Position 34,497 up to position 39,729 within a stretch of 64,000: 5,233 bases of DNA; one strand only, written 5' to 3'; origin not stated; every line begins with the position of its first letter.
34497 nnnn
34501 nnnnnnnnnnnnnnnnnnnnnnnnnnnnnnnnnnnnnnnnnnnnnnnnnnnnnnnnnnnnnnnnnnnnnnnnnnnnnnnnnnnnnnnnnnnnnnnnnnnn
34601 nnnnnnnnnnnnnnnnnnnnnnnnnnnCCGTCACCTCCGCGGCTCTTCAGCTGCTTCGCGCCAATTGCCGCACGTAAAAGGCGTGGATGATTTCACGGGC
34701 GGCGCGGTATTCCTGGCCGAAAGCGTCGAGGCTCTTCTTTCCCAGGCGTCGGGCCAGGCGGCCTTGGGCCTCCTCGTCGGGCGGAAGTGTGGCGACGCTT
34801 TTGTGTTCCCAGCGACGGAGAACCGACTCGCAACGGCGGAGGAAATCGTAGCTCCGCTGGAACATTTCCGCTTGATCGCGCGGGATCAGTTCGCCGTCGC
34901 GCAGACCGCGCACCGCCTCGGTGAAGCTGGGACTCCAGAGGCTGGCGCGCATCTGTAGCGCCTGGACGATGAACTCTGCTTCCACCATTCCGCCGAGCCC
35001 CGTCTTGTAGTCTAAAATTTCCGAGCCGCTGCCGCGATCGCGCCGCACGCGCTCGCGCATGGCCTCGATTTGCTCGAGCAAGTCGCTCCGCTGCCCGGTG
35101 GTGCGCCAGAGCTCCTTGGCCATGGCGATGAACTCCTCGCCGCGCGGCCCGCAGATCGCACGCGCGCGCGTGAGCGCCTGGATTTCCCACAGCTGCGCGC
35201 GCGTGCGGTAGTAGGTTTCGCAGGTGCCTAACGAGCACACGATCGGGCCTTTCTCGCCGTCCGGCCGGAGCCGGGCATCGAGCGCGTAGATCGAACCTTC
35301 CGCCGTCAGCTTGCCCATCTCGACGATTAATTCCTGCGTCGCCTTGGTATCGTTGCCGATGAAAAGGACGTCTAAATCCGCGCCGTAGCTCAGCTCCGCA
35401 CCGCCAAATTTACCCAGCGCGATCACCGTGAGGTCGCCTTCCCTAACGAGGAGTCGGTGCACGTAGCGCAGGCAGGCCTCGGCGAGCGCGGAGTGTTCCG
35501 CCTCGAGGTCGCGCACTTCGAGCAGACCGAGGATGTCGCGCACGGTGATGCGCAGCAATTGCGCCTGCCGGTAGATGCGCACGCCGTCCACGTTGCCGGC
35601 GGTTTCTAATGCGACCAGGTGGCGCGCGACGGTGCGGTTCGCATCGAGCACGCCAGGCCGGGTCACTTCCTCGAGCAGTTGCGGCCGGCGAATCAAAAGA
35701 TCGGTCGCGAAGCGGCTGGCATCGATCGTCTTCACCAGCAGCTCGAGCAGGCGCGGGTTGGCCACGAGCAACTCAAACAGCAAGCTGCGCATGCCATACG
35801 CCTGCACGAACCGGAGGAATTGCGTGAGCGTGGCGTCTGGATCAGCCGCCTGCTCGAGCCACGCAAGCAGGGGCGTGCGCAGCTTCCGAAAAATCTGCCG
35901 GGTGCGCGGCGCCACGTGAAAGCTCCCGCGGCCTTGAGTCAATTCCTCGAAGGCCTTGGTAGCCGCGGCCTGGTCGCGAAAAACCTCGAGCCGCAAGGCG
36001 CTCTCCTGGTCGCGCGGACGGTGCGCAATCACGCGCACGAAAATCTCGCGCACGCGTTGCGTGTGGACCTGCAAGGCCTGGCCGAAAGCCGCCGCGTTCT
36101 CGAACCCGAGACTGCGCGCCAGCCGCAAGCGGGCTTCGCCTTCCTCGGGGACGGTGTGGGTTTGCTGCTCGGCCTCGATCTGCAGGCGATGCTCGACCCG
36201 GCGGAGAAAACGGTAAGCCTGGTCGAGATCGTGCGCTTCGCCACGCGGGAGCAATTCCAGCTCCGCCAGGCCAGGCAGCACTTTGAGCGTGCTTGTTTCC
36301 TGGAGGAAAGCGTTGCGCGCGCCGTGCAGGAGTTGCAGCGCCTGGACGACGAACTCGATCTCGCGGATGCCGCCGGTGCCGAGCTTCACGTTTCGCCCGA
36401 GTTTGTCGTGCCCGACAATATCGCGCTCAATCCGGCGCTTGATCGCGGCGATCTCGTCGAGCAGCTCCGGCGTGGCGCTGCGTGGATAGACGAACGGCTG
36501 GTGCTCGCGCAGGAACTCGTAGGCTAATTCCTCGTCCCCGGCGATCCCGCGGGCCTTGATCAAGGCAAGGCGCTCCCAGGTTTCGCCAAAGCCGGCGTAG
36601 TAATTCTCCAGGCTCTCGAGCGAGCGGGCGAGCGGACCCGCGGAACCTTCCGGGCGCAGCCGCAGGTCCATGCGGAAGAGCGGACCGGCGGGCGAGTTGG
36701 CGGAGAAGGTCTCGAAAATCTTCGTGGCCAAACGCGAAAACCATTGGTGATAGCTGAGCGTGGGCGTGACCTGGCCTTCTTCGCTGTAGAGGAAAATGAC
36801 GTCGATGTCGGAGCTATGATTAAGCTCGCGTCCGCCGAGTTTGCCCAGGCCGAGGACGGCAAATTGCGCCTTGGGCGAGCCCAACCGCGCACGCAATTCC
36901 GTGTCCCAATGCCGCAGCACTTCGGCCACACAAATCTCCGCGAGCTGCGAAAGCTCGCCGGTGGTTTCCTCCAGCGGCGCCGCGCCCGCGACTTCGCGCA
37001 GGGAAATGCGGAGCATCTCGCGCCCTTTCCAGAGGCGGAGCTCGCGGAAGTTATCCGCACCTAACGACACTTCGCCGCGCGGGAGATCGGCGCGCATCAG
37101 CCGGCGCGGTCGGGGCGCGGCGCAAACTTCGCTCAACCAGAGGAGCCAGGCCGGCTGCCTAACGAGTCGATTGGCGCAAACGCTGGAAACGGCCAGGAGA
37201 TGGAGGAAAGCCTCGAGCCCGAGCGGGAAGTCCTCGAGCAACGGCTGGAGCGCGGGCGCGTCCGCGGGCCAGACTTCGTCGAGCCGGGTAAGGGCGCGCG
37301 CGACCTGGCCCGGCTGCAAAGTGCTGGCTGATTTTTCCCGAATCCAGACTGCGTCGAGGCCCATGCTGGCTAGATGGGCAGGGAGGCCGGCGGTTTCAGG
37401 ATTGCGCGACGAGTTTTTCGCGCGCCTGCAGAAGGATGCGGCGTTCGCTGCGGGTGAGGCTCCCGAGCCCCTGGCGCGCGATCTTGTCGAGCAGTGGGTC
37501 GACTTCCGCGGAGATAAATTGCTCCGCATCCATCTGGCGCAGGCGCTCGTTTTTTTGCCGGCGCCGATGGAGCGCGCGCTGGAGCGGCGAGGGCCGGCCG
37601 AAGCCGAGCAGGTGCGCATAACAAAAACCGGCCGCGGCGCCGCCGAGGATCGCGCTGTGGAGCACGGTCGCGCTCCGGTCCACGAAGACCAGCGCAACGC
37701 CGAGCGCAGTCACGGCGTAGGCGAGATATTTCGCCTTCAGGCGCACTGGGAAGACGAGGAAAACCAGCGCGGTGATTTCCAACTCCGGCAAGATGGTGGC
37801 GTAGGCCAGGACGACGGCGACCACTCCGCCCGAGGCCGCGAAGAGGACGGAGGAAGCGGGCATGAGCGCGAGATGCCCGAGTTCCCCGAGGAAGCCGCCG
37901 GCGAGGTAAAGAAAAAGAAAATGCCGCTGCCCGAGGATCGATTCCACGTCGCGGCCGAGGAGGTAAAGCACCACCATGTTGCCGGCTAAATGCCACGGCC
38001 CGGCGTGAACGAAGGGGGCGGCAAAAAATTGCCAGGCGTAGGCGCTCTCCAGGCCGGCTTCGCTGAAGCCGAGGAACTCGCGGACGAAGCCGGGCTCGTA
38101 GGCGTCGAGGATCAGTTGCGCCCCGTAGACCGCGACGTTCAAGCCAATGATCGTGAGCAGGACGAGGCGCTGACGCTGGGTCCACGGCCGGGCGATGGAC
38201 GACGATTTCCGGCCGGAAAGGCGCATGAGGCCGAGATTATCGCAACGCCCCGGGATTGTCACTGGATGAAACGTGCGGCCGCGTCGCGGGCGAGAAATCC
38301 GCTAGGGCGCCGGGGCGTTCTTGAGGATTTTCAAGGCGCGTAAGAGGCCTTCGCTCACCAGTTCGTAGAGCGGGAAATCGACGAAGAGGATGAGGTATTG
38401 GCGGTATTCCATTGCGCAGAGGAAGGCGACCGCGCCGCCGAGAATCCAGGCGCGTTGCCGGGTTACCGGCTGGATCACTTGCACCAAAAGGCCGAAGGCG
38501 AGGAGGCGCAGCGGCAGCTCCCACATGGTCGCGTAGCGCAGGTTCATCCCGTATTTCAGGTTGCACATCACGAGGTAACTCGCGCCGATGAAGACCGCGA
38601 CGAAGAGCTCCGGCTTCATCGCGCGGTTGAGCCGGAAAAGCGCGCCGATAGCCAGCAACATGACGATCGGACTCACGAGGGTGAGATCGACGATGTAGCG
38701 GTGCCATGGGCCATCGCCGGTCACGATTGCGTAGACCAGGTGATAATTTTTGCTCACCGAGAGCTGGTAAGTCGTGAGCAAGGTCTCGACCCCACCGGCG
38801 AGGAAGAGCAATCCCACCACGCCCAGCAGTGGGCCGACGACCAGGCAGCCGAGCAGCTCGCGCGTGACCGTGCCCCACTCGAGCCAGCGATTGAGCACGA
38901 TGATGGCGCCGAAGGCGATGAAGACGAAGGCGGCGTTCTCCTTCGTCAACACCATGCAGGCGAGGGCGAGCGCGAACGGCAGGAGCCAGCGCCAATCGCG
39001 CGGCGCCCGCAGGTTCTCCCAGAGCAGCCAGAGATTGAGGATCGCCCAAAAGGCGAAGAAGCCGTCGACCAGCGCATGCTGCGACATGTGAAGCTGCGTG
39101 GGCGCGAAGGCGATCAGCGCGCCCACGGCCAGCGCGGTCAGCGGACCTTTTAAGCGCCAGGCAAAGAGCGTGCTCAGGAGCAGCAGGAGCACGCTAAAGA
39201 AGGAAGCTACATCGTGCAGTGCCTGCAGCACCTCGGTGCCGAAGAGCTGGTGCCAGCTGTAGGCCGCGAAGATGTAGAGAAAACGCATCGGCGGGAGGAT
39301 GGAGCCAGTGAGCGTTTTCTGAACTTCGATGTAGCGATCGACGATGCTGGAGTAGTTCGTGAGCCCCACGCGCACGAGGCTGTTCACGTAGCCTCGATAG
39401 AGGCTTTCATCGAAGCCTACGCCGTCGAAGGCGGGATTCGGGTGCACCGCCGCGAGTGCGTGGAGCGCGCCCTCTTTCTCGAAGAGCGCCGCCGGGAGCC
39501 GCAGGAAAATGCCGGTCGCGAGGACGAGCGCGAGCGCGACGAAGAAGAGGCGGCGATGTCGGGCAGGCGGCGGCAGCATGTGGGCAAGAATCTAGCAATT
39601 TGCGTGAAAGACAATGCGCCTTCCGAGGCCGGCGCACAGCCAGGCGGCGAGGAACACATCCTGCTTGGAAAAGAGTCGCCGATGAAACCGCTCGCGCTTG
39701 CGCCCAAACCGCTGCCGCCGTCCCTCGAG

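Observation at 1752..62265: Strongly over-represented octamer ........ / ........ (consensus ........[G/C]C) scattered through genes, stop codons and a terminator flank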

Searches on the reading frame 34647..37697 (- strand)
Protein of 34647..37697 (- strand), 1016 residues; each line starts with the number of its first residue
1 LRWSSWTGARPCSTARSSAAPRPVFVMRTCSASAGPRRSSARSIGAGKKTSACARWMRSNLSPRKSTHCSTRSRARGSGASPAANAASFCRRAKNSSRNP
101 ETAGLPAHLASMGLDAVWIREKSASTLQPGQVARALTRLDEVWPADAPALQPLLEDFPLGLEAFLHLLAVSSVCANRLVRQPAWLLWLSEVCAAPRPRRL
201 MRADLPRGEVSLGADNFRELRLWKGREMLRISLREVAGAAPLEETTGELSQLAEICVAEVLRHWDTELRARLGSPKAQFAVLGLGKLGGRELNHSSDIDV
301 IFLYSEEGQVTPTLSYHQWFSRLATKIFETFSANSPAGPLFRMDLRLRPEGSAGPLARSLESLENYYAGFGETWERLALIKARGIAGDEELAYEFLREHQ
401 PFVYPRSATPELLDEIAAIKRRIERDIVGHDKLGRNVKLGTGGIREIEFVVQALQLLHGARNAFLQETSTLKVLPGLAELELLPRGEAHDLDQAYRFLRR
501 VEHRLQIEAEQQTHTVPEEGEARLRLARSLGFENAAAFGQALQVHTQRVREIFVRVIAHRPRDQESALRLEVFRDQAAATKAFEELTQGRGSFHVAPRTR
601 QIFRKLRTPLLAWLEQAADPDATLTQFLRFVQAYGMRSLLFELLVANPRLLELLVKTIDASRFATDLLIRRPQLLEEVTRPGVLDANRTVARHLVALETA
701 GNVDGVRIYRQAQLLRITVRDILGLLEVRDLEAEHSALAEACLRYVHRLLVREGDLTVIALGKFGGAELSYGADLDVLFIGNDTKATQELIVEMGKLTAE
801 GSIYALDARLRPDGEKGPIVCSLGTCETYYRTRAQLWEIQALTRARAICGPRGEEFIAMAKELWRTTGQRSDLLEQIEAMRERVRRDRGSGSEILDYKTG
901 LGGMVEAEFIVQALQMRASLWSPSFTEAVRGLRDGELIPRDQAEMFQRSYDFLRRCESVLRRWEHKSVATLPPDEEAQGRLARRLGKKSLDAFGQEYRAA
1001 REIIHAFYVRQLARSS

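Call 9: search_protein_families(library=pfam, proteins=[window:34647-37697:-])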
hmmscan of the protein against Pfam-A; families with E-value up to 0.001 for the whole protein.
window:34647-37697:- (1016 aa): 3 families
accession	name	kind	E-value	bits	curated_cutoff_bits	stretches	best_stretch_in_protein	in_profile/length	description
PF03710.21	GlnE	-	7.5e-97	324.1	24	2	162-397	2-251/252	Glutamate-ammonia ligase adenylyltransferase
PF08335.16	GlnD_UR_UTase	-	2.9e-46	157.4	21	2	419-555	3-139/141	GlnD PII-uridylyltransferase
PF10335.14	DUF294_C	-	7.4e-06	26.3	22.5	1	436-513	35-107/145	Putative nucleotidyltransferase substrate binding domain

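Call 38: find_related_loci(query=window:34647-37697:-, collection=metagenome_contigs, flank=10000)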
Query window:34647-37697:- (1016 aa) in metagenome_contigs; peptide patterns used: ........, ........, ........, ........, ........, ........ (x = any residue, [..] = any of these).
477 stretches matched a pattern; 346 encode a relative of the query (tblastn E <= 1e-3); the best 80 are kept; 80 distinct loci.
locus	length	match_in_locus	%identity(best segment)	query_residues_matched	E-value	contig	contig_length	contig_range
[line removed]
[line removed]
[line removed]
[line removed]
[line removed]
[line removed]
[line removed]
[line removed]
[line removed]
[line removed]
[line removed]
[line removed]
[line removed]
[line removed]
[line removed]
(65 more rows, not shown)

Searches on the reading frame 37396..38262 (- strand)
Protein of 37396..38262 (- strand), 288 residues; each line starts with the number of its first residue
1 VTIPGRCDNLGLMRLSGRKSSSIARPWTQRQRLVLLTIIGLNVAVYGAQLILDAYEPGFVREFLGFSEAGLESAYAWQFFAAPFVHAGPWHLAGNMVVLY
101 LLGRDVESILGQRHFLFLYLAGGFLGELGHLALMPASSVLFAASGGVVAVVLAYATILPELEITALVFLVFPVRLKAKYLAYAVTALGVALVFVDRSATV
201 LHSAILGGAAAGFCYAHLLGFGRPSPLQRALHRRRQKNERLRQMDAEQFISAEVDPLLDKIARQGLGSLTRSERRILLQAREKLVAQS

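Call 31: search_protein_families(library=pfam, proteins=[window:37396-38262:-], max_evalue=0.001)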
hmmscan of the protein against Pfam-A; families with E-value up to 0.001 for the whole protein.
window:37396-38262:- (288 aa): 2 families
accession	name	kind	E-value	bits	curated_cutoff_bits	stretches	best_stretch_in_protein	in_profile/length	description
PF01694.28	Rhomboid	-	7e-21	75.4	22.6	1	76-219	4-140/143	Rhomboid domain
PF20216.3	DUF6576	-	8.5e-07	29.5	27.3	1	252-277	16-41/47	Family of unknown function (DUF6576)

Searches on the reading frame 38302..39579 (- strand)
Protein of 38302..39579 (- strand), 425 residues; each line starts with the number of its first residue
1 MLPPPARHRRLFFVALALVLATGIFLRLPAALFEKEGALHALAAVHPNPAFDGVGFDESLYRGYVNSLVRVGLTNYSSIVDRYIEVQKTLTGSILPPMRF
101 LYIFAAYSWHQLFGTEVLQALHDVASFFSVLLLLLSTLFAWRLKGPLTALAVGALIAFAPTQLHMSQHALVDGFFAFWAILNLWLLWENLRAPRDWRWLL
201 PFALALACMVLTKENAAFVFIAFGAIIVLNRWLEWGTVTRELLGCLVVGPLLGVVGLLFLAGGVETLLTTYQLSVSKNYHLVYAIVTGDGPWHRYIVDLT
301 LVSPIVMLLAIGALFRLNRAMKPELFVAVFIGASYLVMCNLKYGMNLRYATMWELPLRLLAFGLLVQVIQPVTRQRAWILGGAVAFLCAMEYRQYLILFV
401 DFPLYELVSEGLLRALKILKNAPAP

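Call 31: search_protein_families(library=pfam, proteins=[window:38302-39579:-], max_evalue=0.001)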
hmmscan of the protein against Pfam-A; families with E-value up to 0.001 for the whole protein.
window:38302-39579:- (425 aa): 1 family
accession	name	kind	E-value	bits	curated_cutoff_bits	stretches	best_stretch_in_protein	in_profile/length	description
PF02366.24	PMT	-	1.9e-06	28.1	22.7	1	126-240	90-209/245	Dolichyl-phosphate-mannose-protein mannosyltransferase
